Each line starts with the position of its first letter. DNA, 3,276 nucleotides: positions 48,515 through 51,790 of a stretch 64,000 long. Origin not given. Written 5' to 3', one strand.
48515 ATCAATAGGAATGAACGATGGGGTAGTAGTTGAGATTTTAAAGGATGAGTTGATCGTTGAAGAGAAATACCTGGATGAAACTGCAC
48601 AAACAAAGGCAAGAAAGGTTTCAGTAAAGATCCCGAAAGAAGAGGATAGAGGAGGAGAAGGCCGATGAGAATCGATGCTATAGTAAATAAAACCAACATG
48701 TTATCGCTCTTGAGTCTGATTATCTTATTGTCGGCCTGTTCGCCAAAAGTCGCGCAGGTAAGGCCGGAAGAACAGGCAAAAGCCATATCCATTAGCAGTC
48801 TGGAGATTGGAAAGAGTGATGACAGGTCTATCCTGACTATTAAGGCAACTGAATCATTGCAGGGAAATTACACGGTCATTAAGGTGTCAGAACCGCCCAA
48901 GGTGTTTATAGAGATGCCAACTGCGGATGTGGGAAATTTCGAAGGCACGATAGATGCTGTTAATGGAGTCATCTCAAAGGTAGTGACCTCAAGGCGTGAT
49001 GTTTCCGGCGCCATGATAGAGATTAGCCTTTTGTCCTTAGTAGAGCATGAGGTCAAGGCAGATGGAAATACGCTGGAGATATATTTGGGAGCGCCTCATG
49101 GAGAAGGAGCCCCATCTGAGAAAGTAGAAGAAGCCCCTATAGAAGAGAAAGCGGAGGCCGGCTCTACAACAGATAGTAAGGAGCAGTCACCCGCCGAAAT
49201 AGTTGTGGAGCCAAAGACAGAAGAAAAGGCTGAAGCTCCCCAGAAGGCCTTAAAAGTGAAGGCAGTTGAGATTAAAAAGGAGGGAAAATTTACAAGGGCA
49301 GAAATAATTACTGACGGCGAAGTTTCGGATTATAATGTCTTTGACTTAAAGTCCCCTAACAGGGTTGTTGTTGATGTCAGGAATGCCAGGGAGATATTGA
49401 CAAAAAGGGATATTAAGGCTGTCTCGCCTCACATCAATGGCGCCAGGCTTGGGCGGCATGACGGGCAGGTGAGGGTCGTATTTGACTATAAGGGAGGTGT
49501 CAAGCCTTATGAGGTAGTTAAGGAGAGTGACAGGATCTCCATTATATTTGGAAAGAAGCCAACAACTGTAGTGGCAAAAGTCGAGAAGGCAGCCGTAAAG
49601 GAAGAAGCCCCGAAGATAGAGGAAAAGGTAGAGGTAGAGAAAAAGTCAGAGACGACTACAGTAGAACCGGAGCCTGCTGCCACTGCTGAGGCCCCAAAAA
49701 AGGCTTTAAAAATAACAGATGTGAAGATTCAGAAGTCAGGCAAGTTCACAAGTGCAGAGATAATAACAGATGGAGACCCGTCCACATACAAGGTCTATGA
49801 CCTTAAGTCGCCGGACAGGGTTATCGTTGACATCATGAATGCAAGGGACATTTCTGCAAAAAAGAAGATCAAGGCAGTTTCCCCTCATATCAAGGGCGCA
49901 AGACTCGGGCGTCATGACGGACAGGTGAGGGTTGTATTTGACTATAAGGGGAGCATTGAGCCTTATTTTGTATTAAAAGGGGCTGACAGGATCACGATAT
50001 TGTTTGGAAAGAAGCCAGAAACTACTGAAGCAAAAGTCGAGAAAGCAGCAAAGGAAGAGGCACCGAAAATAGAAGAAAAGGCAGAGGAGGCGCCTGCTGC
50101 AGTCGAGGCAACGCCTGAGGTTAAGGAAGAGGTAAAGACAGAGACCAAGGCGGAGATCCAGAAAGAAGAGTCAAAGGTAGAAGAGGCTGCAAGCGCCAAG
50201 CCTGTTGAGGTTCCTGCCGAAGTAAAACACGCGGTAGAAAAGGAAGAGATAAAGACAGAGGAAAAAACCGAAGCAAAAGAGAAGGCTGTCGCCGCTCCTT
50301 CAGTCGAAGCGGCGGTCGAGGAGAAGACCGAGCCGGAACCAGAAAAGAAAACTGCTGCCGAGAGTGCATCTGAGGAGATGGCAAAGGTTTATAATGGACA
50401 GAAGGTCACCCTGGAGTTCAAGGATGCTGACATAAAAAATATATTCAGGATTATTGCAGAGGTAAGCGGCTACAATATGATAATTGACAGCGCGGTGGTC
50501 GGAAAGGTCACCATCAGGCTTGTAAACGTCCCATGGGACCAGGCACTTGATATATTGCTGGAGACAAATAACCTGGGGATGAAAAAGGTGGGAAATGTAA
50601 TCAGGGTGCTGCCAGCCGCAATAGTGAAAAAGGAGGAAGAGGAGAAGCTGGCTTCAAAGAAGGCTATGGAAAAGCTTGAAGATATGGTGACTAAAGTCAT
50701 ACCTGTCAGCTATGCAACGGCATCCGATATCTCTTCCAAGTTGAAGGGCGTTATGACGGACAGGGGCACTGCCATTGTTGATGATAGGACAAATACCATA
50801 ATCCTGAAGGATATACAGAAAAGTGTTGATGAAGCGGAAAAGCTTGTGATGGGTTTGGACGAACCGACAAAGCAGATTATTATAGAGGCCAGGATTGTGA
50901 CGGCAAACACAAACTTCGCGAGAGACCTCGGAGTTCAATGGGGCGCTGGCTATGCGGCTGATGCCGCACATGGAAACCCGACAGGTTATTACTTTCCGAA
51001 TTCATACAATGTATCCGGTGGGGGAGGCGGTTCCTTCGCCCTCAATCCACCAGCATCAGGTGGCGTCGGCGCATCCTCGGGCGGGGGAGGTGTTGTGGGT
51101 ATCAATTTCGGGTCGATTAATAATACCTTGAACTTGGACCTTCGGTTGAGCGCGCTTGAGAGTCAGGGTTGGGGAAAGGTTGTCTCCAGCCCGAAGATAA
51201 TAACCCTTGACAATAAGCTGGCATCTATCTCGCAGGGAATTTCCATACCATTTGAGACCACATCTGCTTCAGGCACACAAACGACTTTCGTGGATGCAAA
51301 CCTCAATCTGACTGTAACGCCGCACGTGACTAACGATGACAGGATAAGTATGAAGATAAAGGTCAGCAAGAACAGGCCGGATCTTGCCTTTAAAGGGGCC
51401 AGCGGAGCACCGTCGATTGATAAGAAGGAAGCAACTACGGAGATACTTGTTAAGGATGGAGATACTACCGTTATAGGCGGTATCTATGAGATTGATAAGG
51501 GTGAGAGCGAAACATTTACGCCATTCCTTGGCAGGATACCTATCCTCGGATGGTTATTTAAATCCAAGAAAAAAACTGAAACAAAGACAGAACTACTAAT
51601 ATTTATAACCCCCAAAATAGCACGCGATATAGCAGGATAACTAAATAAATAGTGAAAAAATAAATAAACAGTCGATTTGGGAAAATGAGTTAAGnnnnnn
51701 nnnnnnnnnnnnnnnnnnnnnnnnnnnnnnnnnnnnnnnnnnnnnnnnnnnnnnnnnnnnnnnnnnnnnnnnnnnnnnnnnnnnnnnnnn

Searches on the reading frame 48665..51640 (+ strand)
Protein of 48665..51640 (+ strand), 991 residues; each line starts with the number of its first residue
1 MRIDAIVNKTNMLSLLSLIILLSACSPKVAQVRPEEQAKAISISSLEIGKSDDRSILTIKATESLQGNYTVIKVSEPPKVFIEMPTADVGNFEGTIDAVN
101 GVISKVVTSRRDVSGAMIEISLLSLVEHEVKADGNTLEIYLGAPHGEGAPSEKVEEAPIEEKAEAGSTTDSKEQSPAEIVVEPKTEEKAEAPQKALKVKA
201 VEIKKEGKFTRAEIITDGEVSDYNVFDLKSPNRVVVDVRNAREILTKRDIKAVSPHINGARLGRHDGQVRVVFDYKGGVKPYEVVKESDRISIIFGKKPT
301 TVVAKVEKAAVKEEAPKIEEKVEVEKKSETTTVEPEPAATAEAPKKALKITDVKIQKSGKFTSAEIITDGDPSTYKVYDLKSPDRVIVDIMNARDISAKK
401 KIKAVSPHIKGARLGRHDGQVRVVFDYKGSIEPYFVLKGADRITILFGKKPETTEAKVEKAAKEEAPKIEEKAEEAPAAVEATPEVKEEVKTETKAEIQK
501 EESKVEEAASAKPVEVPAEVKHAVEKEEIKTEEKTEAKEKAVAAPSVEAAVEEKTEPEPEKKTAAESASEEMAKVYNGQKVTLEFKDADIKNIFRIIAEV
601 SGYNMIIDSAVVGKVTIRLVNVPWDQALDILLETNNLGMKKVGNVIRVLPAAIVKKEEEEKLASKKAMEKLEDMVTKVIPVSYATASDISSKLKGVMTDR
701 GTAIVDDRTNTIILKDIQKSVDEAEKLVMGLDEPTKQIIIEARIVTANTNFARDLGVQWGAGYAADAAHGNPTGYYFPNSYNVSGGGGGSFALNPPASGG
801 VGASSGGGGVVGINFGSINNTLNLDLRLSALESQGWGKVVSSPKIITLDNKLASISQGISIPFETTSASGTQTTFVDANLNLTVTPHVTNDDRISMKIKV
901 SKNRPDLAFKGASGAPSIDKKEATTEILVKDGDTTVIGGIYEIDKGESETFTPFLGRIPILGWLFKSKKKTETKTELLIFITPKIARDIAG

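Call 10: search_protein_families(library=pfam, proteins=[window:48665-51640:+], max_evalue=0.001)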
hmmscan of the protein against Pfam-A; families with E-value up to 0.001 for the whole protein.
window:48665-51640:+ (991 aa): 6 families
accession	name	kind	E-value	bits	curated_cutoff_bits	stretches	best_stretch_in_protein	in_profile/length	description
PF00263.26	Secretin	-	8.6e-48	162.6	27.5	1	830-986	1-168/169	Bacterial type II and III secretion system protein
PF11741.13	AMIN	-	1.3e-24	86.7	20.5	2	366-434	15-85/101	AMIN domain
PF03958.22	Secretin_N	-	1.3e-10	41.7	28.2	1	676-737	1-69/69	Bacterial type II/III secretion system short domain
PF07660.19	STN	-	4.4e-10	39.6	28.4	1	603-651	1-52/52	Secretin and TonB N terminus short domain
PF24837.1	AMIN-like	-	4.7e-10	40.1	27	0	257-391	3-128/129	AMIN-like domain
PF21305.2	type_II_gspD_N0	-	1.3e-08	35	27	1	583-633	1-52/71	GspD-like, N0 domain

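Call 78: find_related_loci(query=window:48665-51640:+, collection=metagenome_contigs, flank=10000)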
Query window:48665-51640:+ (991 aa) in metagenome_contigs; peptide patterns used: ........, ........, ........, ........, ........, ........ (x = any residue, [..] = any of these).
600 stretches matched a pattern (row limit reached: there are more); 5 encode a relative of the query (tblastn E <= 1e-3); 5 distinct loci.
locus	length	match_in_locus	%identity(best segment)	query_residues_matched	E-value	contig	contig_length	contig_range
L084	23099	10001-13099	84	1-988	0e+0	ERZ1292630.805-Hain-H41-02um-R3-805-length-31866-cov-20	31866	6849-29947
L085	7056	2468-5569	82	1-988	0e+0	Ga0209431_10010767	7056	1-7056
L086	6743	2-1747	85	268-988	0e+0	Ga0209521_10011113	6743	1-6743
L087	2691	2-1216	95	584-988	0e+0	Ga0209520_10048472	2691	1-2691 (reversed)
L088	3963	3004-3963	88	1-472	0e+0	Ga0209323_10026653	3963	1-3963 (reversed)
